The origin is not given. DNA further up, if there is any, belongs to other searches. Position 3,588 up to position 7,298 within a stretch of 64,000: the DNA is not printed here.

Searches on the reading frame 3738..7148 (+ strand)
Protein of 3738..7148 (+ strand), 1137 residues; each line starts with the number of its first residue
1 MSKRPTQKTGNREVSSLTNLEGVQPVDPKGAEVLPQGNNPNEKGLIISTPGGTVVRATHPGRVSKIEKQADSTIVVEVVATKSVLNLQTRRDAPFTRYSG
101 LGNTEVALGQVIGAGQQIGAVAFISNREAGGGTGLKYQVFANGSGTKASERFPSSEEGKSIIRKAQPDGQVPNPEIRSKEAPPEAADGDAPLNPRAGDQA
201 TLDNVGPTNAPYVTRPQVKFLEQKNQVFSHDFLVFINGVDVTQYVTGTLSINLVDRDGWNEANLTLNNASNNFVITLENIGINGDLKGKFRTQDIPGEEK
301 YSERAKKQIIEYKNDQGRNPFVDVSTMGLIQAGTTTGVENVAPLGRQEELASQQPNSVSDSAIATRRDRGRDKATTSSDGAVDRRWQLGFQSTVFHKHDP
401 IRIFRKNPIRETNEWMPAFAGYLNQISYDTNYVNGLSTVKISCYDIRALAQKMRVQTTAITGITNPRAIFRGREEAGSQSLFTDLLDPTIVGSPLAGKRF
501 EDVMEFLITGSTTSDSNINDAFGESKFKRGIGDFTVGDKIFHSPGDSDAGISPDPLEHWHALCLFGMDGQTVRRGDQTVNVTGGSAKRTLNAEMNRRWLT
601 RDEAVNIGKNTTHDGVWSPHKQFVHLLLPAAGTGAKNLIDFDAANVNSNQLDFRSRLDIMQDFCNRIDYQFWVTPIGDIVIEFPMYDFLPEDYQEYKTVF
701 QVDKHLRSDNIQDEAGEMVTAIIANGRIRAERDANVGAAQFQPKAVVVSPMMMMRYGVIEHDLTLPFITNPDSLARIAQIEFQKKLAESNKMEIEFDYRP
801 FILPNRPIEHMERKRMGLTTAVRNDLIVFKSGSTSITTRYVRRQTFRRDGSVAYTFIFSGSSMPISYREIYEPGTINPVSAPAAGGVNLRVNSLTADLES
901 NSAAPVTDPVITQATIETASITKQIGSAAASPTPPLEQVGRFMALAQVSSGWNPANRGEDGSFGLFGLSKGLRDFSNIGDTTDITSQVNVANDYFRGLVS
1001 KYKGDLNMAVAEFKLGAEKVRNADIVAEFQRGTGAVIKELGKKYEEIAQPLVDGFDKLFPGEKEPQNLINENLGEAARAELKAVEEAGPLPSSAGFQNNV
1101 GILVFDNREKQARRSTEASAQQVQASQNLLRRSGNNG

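Call 29: search_protein_families(library=phrogs, proteins=[window:3738-7148:+], max_evalue=0.00001)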
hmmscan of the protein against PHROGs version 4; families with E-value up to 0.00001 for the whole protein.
window:3738-7148:+ (1137 aa): 1 family
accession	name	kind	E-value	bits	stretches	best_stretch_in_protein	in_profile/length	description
phrog_1887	-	tail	8.8e-06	25.9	0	654-828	470-644/670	tail protein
